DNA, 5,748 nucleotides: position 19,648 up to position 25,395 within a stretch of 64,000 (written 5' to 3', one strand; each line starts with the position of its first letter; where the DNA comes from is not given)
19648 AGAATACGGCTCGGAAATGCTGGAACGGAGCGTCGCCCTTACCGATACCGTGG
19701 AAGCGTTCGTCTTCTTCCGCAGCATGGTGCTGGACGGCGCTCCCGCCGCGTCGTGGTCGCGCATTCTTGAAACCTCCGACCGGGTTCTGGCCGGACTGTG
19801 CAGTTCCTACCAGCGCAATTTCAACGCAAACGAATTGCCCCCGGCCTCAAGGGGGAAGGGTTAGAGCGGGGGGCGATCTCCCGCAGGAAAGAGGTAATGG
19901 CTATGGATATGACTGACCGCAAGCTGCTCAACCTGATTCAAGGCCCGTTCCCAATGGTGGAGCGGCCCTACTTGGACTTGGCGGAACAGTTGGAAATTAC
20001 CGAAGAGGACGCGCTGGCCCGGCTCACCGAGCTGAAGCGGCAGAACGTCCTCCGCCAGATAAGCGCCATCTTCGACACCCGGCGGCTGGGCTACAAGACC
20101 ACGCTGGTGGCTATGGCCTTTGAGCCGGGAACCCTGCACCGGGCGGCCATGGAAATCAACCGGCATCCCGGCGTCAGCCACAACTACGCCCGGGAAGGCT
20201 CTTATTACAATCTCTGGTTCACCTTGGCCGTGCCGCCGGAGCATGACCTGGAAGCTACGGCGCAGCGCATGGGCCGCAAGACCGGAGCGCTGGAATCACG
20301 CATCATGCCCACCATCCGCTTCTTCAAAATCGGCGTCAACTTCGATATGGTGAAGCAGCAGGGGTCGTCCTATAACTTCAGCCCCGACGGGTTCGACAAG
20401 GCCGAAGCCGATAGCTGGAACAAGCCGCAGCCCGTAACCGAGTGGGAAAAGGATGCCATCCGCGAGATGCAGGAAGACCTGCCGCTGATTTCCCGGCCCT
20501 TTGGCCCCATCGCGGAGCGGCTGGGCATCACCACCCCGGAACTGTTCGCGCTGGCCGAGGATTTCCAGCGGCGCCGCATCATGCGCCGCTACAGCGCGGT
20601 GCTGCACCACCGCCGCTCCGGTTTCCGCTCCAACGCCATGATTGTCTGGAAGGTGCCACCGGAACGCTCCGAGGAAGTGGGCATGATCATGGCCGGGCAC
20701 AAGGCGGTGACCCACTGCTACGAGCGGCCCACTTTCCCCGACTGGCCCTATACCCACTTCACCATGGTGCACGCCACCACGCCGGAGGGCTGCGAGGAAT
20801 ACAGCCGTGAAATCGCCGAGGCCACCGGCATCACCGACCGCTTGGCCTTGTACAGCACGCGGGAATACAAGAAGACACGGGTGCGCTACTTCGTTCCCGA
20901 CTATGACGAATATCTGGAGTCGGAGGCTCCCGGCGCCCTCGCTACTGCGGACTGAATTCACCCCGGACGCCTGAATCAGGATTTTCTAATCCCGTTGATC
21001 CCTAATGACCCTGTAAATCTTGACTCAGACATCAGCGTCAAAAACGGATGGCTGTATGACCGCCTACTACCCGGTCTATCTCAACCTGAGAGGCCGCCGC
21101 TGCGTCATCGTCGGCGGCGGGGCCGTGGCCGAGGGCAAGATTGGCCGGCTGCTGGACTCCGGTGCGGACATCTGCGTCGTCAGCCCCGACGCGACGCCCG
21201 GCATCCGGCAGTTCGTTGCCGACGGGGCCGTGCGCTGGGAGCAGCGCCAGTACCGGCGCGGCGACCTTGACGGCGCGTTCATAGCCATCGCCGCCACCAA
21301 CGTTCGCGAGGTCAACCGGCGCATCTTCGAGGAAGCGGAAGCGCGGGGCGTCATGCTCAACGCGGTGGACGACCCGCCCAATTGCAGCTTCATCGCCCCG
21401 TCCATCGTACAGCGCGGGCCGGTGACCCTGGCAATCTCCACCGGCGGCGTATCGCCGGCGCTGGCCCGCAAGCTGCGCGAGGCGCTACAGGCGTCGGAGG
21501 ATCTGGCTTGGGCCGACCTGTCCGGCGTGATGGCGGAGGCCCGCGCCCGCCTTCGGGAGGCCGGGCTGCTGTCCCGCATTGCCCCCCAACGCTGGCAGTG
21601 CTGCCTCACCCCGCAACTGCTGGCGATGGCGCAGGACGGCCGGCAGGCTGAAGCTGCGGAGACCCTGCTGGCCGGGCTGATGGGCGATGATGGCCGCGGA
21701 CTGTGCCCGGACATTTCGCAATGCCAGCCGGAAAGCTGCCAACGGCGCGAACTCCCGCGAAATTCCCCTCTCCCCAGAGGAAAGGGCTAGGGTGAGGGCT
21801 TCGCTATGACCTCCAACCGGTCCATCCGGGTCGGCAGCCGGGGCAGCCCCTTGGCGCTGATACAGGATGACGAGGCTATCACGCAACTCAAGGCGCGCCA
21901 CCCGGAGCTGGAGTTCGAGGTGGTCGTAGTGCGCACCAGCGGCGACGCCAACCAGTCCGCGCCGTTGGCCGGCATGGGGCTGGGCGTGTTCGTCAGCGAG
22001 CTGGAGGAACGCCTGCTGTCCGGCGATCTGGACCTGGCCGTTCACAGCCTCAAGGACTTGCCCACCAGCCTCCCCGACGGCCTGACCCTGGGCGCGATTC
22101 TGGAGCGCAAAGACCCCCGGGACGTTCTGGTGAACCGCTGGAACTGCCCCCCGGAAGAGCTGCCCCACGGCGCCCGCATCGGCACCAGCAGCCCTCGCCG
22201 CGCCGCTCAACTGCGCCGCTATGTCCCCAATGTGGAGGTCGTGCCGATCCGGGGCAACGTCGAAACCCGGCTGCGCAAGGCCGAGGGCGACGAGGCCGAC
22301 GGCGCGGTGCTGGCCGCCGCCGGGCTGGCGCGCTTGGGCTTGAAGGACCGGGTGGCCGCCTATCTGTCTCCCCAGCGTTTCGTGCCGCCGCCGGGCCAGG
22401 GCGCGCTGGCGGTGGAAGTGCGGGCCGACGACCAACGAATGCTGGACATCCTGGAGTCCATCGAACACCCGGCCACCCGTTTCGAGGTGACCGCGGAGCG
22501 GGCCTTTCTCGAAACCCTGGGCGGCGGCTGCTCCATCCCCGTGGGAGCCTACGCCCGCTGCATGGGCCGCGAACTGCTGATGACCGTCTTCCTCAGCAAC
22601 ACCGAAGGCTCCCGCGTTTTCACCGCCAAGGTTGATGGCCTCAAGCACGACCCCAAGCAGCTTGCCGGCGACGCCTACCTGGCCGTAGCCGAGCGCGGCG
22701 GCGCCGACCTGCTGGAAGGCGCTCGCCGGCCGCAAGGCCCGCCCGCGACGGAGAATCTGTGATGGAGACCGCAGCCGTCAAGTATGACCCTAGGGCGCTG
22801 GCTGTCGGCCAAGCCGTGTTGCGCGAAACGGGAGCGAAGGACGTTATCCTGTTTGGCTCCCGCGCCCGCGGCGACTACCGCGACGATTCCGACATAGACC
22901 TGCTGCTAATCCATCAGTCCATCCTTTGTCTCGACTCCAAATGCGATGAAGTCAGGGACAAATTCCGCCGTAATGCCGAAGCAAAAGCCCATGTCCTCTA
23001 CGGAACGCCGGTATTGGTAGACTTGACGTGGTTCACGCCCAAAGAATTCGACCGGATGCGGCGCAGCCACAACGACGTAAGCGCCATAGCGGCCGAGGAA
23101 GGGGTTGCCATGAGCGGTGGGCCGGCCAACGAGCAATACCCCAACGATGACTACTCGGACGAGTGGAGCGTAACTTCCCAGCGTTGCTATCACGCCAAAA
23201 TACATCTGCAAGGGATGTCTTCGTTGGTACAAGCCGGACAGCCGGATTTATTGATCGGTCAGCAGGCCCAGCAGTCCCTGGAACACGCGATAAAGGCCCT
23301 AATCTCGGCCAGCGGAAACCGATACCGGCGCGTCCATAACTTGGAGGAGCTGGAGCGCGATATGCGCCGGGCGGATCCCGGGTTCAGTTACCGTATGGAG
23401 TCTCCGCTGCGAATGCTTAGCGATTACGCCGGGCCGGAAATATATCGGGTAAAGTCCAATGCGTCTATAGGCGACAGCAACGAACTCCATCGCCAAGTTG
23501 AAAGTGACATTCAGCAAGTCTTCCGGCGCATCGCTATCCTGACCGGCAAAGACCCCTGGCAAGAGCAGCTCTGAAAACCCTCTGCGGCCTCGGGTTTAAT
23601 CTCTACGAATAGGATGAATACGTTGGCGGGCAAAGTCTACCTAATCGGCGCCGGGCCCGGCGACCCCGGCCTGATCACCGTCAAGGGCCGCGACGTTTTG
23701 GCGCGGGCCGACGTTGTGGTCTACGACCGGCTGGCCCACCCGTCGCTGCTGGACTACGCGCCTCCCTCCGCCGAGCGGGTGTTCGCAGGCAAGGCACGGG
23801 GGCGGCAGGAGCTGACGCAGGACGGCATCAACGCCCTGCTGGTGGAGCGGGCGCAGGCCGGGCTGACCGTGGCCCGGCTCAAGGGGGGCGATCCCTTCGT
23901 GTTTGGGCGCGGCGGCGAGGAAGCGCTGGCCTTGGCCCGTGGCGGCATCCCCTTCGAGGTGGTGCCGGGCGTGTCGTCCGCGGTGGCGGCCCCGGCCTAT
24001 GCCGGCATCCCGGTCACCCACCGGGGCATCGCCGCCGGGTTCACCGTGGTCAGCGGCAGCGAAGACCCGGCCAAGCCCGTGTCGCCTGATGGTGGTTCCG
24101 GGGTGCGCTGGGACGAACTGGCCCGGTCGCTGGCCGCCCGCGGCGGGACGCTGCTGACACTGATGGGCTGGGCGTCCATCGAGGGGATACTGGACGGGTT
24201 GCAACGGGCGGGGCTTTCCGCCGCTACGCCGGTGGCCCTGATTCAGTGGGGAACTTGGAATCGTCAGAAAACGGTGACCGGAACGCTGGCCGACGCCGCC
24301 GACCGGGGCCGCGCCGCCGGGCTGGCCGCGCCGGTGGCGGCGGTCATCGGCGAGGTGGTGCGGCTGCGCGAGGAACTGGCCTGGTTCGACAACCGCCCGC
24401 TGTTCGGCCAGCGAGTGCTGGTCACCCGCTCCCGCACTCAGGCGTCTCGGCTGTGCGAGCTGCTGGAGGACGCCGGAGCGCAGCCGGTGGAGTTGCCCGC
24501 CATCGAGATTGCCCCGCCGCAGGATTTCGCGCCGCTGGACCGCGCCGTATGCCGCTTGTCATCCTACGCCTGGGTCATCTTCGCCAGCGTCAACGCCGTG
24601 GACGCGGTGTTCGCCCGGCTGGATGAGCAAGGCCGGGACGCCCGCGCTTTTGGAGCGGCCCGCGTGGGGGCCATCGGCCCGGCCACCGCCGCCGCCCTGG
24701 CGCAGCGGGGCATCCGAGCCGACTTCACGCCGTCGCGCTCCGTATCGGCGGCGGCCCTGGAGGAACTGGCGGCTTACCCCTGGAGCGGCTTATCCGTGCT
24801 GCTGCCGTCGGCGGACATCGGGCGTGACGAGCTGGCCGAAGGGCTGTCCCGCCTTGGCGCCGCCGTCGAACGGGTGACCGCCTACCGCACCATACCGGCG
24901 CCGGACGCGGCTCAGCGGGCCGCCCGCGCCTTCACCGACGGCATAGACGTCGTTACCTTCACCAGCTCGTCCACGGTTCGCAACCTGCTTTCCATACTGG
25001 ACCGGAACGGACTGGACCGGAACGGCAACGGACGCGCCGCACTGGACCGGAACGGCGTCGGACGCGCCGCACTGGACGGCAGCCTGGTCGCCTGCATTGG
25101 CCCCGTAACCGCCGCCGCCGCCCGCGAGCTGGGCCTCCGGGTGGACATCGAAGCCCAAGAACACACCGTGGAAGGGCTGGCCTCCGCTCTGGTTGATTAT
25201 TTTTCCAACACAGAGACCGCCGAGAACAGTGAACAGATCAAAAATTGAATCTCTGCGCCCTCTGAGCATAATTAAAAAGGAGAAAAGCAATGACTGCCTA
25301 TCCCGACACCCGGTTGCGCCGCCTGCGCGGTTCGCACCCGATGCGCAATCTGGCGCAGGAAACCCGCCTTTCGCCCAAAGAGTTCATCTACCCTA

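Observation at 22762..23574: A low-GC fused MNT-HEPN (toxin-antitoxin-like) gene is inserted and translationally coupled inside the tetrapyrrole operon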

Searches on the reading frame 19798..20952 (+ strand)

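Call 5: search_protein_families(library=pfam, proteins=[window:19798-20952:+], max_evalue=0.01)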
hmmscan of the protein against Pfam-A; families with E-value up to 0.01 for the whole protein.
window:19798-20952:+ (385 aa): 3 families
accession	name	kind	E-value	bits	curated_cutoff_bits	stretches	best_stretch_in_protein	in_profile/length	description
PF17805.7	AsnC_trans_reg2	-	6.9e-51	170.8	27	2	274-358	2-86/86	AsnC-like ligand binding domain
PF22451.2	NirdL-like_HTH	-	6.8e-30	102.8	27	2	40-86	1-47/47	Siroheme decarboxylase NirDL-like HTH domain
PF13404.12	HTH_AsnC-type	-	3.3e-07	30.5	27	1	36-79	1-41/42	AsnC-type helix-turn-helix domain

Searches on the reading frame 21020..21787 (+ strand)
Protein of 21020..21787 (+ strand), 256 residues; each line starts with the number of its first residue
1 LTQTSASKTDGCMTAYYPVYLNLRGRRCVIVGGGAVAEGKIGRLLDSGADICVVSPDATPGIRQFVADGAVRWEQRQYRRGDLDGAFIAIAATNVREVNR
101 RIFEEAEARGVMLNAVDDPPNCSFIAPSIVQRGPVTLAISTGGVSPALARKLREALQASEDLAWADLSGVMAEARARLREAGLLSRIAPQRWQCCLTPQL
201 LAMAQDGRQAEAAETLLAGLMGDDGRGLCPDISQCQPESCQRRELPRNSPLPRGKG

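Call 5: search_protein_families(library=pfam, proteins=[window:21020-21787:+], max_evalue=0.01)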
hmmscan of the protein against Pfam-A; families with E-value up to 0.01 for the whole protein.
window:21020-21787:+ (256 aa): 2 families
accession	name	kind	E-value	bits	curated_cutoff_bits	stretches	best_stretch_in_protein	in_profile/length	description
PF13241.12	NAD_binding_7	-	6.5e-33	113.9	22.1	1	19-128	1-104/104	Putative NAD(P)-binding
PF14824.11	Sirohm_synth_M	-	5e-08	32.7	25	1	132-158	1-27/28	Sirohaem biosynthesis protein central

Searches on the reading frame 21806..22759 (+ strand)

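Call 5: search_protein_families(library=pfam, proteins=[window:21806-22759:+], max_evalue=0.01)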
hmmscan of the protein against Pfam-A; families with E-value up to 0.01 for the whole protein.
window:21806-22759:+ (318 aa): 2 families
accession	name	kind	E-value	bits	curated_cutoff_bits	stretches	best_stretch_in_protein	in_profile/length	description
PF01379.25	Porphobil_deam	-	2.2e-76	256.4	22.1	1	7-213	1-206/207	Porphobilinogen deaminase, dipyromethane cofactor binding domain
PF03900.20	Porphobil_deamC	-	1.6e-15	57.7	26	1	226-286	2-64/74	Porphobilinogen deaminase, C-terminal domain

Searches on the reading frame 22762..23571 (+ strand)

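Call 5: search_protein_families(library=pfam, proteins=[window:22762-23571:+], max_evalue=0.01)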
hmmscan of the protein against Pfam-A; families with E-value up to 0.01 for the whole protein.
window:22762-23571:+ (270 aa): 3 families
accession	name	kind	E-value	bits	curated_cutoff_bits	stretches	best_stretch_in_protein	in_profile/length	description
PF01909.29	NTP_transf_2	-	7.9e-08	33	21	1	24-95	13-78/93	Nucleotidyltransferase domain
PF18765.7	Polbeta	-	2.6e-06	27.9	26.9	1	26-53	14-41/93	Polymerase beta, Nucleotidyltransferase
PF05168.19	HEPN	-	7e-06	26.6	22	1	167-229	29-90/117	HEPN domain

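Call 6: search_protein_families(library=ncbifam, proteins=[window:22762-23571:+], max_evalue=1)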
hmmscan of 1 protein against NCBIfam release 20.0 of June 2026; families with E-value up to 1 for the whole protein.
window:22762-23571:+ (270 aa): 4 families
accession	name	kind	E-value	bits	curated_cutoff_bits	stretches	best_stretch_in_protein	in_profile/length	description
NF051895.1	anti_phage_HalB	equivalog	7.3e-07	29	190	1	29-53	3-27/211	anti-phage Hailong system nucleotidyltransferase HalB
NF047752.1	MntA_antitoxin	equivalog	3.1e-06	27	60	1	27-52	9-34/106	type VII toxin-antitoxin system MntA family adenylyltransferase antitoxin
NF045909.1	ANT_9_Ic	equivalog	0.012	14.9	505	1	11-69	14-70/259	aminoglycoside nucleotidyltransferase ANT(9)-Ic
NF012212.1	ANT_9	subfamily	0.022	14.1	340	1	27-55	23-51/249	aminoglycoside nucleotidyltransferase ANT(9)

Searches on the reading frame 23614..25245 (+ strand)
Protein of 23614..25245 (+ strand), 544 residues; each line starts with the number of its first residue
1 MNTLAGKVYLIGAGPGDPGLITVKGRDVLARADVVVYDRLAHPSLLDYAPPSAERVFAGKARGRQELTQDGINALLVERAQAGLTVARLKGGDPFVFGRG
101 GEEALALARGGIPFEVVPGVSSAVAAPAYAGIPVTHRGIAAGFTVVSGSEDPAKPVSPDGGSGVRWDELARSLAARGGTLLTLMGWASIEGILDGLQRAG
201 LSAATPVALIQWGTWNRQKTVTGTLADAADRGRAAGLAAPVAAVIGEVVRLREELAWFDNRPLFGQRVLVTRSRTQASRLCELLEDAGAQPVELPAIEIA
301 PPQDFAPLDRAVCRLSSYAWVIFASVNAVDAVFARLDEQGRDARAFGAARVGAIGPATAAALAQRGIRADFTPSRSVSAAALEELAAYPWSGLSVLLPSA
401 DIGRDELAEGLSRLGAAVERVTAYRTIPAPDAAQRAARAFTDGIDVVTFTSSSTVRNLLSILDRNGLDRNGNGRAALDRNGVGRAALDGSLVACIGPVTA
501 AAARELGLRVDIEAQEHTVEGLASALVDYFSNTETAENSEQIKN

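Call 5: search_protein_families(library=pfam, proteins=[window:23614-25245:+], max_evalue=0.01)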
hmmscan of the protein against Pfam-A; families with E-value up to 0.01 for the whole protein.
window:23614-25245:+ (544 aa): 3 families
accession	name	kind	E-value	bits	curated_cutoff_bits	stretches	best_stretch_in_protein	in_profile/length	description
PF02602.20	HEM4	-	1.1e-61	208.4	27.5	1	279-523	2-230/231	Uroporphyrinogen-III synthase HemD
PF00590.25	TP_methylase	-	1.1e-52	179.5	27.8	1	7-228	1-211/212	Tetrapyrrole (Corrin/Porphyrin) Methylases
PF24158.1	DUF7409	-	0.0029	18.3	27.8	0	354-382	4-32/47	Domain of unknown function (DUF7409)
